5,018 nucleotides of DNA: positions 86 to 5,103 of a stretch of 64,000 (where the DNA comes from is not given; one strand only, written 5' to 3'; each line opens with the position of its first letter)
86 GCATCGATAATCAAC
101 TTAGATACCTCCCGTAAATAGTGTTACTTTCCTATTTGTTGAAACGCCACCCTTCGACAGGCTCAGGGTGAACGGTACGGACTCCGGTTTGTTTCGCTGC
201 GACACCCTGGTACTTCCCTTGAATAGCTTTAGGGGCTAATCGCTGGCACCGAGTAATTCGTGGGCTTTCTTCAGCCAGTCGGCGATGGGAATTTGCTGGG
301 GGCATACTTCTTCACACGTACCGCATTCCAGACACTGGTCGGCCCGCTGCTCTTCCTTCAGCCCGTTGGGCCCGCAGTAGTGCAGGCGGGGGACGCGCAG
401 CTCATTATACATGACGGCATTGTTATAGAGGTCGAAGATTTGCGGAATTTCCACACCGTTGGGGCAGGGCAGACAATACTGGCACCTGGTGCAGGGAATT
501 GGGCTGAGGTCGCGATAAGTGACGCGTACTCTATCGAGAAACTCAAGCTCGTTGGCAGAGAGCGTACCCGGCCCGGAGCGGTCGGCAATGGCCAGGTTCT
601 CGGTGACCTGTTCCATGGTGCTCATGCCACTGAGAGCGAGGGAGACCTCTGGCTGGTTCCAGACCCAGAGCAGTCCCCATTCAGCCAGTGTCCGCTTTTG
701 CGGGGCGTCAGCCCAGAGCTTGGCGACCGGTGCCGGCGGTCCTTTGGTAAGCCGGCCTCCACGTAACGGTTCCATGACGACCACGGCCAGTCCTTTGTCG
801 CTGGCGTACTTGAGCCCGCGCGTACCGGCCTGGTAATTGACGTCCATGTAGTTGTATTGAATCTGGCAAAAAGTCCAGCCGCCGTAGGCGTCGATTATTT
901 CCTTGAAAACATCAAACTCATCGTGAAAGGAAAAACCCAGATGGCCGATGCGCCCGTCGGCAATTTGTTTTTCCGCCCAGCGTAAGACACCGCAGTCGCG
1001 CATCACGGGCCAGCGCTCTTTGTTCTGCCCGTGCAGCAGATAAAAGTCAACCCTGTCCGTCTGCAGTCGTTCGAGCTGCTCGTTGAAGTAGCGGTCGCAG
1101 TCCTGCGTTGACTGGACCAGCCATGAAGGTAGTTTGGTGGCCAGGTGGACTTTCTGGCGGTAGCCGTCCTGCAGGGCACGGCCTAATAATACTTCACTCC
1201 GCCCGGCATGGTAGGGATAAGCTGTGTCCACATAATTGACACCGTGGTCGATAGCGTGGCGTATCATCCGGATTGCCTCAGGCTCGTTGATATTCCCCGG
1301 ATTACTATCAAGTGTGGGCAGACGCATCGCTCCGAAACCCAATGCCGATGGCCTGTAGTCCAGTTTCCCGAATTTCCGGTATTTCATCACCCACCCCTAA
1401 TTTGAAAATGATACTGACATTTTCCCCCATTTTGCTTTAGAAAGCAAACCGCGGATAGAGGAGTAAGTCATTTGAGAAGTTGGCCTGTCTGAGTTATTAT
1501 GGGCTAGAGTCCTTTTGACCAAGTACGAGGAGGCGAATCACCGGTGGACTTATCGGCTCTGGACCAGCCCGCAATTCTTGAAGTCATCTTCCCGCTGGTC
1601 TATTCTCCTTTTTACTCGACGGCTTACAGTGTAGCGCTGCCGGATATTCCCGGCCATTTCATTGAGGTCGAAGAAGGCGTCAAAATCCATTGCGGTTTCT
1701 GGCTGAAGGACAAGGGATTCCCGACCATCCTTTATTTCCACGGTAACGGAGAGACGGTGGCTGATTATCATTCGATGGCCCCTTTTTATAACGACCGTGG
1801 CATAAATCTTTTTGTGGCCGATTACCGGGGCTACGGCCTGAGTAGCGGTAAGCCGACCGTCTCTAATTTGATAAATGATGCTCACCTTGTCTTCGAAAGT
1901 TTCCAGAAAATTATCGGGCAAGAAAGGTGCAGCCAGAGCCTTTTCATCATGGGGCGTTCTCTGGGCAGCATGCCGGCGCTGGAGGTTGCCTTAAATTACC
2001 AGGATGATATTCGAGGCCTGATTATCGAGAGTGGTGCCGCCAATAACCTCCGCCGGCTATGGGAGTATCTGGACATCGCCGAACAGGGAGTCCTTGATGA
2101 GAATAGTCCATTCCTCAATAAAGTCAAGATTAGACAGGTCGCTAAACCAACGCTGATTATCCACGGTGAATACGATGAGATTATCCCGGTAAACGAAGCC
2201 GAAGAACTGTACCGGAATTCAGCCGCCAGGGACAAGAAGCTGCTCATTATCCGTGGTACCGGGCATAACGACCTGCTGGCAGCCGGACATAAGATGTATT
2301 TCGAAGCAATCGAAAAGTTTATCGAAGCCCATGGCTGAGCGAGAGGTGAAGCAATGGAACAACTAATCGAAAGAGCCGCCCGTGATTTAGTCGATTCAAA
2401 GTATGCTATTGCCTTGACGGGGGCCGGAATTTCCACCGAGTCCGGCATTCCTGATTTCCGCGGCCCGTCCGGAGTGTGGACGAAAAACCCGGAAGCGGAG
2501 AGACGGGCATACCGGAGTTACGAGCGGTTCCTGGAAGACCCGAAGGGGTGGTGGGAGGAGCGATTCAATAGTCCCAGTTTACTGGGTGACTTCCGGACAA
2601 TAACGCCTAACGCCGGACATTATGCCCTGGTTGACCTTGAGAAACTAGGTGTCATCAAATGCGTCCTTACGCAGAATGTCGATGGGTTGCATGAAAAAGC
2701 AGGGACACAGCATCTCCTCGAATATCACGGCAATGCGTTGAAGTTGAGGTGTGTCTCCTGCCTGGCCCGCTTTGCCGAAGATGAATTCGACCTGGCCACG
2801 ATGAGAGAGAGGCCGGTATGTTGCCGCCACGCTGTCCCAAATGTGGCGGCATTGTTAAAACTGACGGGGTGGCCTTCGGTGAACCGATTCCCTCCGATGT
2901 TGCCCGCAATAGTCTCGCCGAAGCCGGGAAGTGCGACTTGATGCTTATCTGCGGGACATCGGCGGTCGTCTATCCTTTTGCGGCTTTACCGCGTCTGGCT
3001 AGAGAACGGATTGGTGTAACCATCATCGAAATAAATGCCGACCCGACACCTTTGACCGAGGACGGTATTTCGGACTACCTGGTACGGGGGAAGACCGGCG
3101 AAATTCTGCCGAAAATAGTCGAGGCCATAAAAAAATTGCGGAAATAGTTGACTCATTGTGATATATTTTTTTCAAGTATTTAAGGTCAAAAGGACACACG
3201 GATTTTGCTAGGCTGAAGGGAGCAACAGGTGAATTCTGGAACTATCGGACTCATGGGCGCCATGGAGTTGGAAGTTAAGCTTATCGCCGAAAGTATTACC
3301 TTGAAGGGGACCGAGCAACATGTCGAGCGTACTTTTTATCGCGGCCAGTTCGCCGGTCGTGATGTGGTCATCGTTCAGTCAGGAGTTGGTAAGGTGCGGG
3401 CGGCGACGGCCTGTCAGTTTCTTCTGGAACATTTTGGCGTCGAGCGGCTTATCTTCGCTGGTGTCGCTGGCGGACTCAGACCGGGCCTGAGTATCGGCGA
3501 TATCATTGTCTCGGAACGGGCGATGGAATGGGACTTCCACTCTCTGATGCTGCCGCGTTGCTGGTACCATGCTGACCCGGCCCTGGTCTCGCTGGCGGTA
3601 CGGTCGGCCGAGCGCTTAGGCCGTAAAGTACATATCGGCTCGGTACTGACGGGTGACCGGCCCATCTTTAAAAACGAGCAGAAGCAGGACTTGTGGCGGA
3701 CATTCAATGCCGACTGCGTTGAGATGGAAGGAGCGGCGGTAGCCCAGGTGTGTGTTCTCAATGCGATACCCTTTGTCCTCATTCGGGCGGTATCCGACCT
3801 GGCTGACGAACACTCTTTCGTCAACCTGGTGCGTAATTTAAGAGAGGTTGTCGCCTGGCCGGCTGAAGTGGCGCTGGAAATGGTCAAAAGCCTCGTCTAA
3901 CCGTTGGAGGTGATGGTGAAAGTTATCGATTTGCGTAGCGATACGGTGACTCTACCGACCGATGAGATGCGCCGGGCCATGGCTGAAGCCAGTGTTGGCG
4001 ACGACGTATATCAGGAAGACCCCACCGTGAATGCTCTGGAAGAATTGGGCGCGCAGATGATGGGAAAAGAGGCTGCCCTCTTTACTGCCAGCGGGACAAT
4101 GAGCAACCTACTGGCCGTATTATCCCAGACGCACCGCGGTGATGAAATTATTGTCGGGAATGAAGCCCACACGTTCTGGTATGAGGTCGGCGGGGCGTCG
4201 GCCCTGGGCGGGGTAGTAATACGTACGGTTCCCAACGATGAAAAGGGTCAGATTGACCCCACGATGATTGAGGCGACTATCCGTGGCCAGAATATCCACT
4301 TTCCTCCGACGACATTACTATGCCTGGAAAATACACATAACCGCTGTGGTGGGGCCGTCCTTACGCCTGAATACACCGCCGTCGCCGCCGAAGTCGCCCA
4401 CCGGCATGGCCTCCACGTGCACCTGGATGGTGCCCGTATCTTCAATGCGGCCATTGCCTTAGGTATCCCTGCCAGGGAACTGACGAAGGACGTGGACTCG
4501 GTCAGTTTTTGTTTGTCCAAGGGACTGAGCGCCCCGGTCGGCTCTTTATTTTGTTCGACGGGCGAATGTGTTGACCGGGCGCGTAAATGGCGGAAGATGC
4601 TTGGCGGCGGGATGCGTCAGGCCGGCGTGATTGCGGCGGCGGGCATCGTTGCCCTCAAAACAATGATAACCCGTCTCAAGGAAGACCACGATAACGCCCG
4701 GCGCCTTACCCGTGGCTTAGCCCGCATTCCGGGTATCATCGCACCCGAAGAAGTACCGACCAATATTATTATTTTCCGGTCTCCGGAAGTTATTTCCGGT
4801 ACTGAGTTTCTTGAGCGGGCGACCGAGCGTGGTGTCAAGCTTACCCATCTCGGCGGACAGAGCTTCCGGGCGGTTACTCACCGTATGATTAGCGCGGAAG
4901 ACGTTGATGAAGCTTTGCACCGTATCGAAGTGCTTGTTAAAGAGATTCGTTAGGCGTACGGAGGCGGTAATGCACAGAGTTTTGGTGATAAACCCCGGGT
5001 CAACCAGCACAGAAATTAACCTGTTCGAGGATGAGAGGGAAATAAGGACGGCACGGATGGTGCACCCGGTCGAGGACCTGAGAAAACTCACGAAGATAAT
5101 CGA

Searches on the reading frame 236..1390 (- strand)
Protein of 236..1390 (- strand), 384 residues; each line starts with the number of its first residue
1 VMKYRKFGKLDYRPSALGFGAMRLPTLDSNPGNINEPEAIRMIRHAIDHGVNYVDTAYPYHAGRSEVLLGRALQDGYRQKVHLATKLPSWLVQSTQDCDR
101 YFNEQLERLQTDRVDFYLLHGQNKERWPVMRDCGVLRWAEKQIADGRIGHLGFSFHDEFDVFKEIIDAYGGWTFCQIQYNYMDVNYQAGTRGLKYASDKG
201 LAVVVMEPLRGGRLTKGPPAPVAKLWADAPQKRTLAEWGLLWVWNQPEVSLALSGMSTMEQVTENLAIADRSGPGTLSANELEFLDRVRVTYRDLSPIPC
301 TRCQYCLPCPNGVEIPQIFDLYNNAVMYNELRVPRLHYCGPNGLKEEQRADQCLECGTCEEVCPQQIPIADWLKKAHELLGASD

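Call 55: search_protein_families(library=pfam, proteins=[window:236-1390:-], max_evalue=0.0001)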
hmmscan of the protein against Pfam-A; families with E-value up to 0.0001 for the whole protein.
window:236-1390:- (384 aa): 4 families
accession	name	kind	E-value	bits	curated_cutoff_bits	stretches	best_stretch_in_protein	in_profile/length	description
PF00248.27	Aldo_ket_red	-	1.4e-38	133.1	24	1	17-270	2-275/291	Aldo/keto reductase family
PF13187.11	Fer4_9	-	3.3e-08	33.9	27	1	300-366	2-50/52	4Fe-4S dicluster domain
PF13534.11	Fer4_17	-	3.2e-07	31.2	22.2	1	300-367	2-60/61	4Fe-4S dicluster domain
PF13183.11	Fer4_8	-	1e-05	26.4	27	1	300-367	5-68/68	4Fe-4S dicluster domain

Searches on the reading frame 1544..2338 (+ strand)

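Call 55: search_protein_families(library=pfam, proteins=[window:1544-2338:+], max_evalue=0.0001)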
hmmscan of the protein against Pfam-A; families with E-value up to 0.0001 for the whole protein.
window:1544-2338:+ (264 aa): 6 families
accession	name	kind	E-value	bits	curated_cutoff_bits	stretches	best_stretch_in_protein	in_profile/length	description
PF12146.15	Hydrolase_4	-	1e-22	81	27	2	61-166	6-111/239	Serine aminopeptidase, S33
PF00561.26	Abhydrolase_1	-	8.5e-16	58.8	25.8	1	60-171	1-111/245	alpha/beta hydrolase fold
PF00326.27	Peptidase_S9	-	1.3e-05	25.2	22.6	1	129-237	61-183/213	Prolyl oligopeptidase family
PF12697.13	Abhydrolase_6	-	1.4e-05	26.3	26.3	0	62-168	1-99/217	Alpha/beta hydrolase family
PF02230.22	Abhydrolase_2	-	1.6e-05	25.3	23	0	127-167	101-141/217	Phospholipase/Carboxylesterase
PF02129.25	Peptidase_S15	-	5.8e-05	23.3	23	0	196-238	218-258/262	X-Pro dipeptidyl-peptidase (S15 family)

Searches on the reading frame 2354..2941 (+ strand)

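Call 55: search_protein_families(library=pfam, proteins=[window:2354-2941:+], max_evalue=0.0001)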
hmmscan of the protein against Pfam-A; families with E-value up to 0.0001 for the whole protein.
window:2354-2941:+ (195 aa): 1 family
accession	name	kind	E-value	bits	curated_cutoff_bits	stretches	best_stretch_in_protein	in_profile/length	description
PF02146.23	SIR2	-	8.1e-30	104.5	24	1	23-159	1-136/180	Sir2 family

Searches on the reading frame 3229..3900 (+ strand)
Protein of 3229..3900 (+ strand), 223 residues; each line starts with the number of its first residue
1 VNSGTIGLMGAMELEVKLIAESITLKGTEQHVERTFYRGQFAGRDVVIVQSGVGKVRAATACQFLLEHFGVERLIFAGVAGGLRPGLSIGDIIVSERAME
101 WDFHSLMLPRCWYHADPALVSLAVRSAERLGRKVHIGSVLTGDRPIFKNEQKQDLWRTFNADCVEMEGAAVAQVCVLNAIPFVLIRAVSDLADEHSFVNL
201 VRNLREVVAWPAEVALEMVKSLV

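Call 55: search_protein_families(library=pfam, proteins=[window:3229-3900:+], max_evalue=0.0001)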
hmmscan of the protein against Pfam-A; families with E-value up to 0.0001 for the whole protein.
window:3229-3900:+ (223 aa): 1 family
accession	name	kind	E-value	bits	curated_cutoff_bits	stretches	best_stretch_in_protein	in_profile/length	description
PF01048.26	PNP_UDP_1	-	2.4e-56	191.2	25.1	1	5-215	1-228/233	Phosphorylase superfamily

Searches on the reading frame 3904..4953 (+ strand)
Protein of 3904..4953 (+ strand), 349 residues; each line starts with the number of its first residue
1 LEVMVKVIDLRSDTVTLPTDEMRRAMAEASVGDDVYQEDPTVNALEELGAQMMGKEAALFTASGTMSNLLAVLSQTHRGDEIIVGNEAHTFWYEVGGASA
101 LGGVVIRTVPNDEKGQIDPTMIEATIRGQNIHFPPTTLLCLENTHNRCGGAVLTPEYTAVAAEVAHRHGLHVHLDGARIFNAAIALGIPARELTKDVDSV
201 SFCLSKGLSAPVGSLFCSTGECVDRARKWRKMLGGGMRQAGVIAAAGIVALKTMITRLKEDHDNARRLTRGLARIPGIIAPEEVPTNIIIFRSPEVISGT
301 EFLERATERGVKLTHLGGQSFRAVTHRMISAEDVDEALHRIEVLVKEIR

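Call 55: search_protein_families(library=pfam, proteins=[window:3904-4953:+], max_evalue=0.0001)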
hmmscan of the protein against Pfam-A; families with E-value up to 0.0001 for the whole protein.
window:3904-4953:+ (349 aa): 5 families
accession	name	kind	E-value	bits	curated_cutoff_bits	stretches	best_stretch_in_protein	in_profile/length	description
PF01212.27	Beta_elim_lyase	-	9e-106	353.8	27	1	9-289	1-283/288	Beta-eliminating lyase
PF00155.27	Aminotran_1_2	-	2.1e-12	47.3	19.7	1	18-341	18-361/361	Aminotransferase class I and II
PF01041.23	DegT_DnrJ_EryC1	-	5.4e-10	39.5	19.8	1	22-129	6-112/360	DegT/DnrJ/EryC1/StrS aminotransferase family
PF01053.26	Cys_Met_Meta_PP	-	7.3e-06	25.2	27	1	38-273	50-267/381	Cys/Met metabolism PLP-dependent enzyme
PF00266.25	Aminotran_5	-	1.3e-05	24.7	21.5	1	56-179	62-179/371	Aminotransferase class-V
